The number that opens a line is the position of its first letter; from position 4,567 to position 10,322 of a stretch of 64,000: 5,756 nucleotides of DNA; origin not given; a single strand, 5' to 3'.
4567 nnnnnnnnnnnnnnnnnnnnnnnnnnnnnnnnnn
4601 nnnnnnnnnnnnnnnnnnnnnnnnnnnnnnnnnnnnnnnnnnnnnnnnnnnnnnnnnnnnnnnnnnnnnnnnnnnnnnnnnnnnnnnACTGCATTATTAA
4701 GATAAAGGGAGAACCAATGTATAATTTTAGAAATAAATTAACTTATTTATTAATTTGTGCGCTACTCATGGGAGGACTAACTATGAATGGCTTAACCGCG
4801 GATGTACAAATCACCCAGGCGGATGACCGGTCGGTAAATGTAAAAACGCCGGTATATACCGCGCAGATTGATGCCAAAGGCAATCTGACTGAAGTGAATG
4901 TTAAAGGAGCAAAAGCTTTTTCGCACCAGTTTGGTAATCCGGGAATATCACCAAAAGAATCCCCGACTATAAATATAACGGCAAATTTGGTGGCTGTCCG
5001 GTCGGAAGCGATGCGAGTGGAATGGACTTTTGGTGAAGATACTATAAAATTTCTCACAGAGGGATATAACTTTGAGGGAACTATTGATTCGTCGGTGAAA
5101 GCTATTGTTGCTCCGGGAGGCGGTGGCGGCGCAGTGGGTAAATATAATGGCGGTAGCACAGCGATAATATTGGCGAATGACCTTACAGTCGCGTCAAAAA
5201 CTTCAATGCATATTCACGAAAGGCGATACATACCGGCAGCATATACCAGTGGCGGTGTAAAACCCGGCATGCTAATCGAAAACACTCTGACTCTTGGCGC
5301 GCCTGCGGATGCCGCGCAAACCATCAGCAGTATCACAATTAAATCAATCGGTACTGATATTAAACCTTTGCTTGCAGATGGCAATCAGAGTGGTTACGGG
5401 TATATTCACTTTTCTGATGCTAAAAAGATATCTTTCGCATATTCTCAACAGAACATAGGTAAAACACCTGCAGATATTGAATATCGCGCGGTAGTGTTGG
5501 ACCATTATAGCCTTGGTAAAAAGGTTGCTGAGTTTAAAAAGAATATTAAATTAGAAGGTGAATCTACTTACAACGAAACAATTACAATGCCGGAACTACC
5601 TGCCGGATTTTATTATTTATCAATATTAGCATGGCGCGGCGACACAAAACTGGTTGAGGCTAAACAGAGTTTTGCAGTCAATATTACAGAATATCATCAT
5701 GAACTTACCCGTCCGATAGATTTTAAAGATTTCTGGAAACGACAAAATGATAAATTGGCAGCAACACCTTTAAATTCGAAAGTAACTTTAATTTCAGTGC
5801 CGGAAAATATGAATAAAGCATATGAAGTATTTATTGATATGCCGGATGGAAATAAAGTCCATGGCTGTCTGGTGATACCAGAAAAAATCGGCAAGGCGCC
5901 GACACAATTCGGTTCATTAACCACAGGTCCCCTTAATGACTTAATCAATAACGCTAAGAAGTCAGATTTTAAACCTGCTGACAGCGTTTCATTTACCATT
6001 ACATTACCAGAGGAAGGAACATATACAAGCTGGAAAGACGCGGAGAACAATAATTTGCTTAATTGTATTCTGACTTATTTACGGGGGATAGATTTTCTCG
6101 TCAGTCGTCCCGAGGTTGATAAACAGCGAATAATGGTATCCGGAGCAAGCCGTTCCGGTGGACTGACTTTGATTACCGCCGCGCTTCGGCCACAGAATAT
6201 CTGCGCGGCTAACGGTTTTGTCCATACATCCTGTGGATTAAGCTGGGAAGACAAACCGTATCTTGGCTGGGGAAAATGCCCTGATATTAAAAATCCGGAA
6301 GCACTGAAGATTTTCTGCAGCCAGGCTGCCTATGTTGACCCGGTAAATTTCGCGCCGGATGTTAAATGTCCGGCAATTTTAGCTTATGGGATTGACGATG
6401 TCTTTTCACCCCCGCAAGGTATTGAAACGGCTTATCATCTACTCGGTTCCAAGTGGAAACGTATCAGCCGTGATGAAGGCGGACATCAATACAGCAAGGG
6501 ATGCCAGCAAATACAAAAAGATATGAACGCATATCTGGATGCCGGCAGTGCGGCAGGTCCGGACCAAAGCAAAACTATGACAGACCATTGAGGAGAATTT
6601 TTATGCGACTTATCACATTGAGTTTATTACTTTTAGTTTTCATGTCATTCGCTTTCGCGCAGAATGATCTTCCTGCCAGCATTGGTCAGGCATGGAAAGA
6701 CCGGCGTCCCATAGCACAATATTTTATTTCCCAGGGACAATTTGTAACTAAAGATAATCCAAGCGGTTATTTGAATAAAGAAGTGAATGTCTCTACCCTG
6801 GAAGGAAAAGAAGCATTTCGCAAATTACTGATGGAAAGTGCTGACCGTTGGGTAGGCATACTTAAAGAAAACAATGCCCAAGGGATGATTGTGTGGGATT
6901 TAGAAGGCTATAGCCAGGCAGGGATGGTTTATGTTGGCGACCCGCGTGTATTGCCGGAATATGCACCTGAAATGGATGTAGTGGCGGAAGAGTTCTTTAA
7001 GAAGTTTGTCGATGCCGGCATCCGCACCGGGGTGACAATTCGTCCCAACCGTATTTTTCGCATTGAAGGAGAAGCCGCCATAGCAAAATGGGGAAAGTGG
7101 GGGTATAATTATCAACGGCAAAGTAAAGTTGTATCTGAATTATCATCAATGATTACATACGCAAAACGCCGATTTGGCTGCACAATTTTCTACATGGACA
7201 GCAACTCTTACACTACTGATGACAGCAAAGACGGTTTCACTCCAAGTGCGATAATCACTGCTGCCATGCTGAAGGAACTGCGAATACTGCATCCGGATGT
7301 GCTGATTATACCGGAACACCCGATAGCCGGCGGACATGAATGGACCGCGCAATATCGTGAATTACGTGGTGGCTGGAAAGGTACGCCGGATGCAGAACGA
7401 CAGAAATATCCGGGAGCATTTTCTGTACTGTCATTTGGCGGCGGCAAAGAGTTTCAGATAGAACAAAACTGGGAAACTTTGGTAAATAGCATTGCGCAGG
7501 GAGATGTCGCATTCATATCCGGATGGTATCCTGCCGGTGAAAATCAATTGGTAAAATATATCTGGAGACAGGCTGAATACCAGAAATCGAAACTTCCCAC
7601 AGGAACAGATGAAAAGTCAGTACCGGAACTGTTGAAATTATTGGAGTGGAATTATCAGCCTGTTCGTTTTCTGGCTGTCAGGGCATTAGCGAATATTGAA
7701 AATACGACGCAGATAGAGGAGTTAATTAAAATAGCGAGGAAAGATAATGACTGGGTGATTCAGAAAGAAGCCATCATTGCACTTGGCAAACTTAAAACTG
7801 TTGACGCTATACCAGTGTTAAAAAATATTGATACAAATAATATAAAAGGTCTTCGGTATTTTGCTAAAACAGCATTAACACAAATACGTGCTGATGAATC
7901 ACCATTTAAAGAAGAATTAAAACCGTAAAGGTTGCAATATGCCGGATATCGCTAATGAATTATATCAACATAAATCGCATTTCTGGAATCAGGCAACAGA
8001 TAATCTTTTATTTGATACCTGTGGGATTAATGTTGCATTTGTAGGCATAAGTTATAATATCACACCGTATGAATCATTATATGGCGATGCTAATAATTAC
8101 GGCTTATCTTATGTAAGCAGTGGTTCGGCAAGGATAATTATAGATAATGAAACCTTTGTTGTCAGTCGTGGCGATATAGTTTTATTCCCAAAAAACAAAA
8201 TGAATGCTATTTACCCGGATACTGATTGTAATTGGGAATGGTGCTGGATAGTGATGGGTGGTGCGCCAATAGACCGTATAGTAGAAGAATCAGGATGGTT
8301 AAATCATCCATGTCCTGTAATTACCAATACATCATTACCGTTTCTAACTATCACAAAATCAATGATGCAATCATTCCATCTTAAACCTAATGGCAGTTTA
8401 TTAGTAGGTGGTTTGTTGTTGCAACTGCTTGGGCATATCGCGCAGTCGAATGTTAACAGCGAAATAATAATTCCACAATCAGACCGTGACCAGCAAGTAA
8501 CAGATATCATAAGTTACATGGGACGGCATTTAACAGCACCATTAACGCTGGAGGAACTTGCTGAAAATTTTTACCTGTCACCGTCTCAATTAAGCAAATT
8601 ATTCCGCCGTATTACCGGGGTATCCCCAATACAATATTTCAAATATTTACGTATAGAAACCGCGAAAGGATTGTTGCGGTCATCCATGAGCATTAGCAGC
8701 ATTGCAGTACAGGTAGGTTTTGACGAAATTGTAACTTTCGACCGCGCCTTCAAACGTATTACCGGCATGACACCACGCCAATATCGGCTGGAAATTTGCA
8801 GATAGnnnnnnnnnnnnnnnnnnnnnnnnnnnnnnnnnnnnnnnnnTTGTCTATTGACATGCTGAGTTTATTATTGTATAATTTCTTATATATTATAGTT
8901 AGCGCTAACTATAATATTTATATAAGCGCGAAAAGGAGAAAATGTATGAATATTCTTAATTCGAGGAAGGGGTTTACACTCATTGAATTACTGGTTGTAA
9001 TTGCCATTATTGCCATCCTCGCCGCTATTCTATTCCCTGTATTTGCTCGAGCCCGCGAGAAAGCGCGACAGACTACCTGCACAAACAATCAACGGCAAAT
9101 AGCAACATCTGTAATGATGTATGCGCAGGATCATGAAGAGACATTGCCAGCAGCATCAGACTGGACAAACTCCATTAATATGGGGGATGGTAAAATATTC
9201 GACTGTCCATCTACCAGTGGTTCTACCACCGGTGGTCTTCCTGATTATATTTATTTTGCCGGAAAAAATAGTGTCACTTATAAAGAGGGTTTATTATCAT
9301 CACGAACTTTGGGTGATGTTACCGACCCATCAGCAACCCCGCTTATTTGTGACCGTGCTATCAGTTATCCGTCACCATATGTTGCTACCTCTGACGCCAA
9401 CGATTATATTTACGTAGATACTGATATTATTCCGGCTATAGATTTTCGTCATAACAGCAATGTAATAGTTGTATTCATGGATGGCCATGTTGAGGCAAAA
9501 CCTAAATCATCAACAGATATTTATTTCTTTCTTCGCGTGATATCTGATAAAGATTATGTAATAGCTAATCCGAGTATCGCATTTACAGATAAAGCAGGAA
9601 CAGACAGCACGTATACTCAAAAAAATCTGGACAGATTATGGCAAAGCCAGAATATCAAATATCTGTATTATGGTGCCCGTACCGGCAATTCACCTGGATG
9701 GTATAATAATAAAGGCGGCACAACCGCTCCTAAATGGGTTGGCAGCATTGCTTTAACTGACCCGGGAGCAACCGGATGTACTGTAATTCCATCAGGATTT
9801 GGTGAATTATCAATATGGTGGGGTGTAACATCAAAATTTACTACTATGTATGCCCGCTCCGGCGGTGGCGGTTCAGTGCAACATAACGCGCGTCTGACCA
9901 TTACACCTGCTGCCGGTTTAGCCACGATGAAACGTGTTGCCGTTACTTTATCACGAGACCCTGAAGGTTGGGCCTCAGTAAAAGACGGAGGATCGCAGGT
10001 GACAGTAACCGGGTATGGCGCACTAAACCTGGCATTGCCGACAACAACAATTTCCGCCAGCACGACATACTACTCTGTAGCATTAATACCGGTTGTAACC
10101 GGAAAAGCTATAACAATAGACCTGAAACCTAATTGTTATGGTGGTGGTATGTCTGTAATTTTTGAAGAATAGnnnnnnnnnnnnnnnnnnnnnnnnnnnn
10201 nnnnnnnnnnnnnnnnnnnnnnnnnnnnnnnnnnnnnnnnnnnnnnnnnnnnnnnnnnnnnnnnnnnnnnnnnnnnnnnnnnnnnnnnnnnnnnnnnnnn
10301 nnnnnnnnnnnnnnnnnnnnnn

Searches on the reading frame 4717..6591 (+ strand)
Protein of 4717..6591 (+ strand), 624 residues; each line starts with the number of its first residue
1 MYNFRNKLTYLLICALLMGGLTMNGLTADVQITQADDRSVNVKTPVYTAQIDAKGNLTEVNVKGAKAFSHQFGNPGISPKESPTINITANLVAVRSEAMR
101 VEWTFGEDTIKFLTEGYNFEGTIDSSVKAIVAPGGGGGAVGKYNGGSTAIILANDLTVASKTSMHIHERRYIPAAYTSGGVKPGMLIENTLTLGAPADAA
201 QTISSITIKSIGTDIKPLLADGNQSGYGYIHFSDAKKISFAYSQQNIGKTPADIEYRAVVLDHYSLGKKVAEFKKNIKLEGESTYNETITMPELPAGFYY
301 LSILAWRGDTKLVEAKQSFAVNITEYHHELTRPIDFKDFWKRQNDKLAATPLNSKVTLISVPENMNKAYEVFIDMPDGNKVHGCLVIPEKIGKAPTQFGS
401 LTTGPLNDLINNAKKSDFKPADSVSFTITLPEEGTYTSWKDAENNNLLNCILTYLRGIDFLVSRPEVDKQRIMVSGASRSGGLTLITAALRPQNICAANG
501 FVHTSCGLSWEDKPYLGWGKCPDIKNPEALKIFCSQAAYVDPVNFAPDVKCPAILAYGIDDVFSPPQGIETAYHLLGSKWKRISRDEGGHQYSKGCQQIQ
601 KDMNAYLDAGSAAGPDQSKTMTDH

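Call 47: search_protein_families(library=pfam, proteins=[window:4717-6591:+])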
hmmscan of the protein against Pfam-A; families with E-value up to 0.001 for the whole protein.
window:4717-6591:+ (624 aa): 1 family
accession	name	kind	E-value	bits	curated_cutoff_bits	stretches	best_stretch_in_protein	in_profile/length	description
PF05448.18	AXE1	-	1.4e-17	63.9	21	2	456-596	162-309/321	Acetyl xylan esterase (AXE1)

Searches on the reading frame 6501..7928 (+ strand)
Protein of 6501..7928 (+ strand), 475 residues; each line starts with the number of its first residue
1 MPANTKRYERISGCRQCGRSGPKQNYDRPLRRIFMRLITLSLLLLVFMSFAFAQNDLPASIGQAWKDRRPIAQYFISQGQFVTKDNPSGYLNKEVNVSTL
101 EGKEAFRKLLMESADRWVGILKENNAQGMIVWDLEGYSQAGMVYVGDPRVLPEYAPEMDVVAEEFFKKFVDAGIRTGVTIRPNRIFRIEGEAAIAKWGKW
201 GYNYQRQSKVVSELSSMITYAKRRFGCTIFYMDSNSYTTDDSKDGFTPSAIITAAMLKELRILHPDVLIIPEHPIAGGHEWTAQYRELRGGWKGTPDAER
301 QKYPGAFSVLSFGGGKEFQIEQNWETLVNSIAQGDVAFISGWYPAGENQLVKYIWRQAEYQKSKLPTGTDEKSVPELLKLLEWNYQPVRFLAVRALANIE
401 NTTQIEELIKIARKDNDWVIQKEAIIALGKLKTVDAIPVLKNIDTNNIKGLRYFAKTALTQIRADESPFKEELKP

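Call 47: search_protein_families(library=pfam, proteins=[window:6501-7928:+])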
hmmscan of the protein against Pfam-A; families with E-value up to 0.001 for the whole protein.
window:6501-7928:+ (475 aa): 2 families
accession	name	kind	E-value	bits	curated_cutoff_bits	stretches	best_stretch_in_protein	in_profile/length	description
PF13646.12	HEAT_2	-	2.7e-11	44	27.7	1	375-442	2-69/88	HEAT repeats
PF03130.22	HEAT_PBS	-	1.2e-05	25.8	20.9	0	421-442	2-23/27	PBS lyase HEAT-like repeat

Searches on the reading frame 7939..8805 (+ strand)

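Call 47: search_protein_families(library=pfam, proteins=[window:7939-8805:+])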
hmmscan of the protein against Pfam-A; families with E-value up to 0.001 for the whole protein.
window:7939-8805:+ (288 aa): 4 families
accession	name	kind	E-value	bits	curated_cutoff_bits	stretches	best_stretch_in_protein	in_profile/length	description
PF12833.13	HTH_18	-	5e-23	81.6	33.6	1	207-283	1-78/80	Helix-turn-helix domain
PF00165.29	HTH_AraC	-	5.9e-21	74.5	26.6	2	197-234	4-41/42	Bacterial regulatory helix-turn-helix proteins, AraC family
PF02311.25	AraC_binding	-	1.8e-12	47.6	21.1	1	49-163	19-134/135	AraC-like ligand binding domain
PF07883.17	Cupin_2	-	0.00039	20.5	27.2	1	57-86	22-51/70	Cupin domain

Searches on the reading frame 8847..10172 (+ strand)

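Call 47: search_protein_families(library=pfam, proteins=[window:8847-10172:+])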
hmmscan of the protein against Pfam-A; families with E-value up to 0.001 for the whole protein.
window:8847-10172:+ (441 aa): 2 families
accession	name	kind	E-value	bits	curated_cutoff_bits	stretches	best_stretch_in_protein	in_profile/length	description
PF07963.17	N_methyl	-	1.8e-09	37.2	21.2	1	38-63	2-27/27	Prokaryotic N-terminal methylation motif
PF07596.16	SBP_bac_10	-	3.4e-06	27.8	23.3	1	68-103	2-36/268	Protein of unknown function (DUF1559)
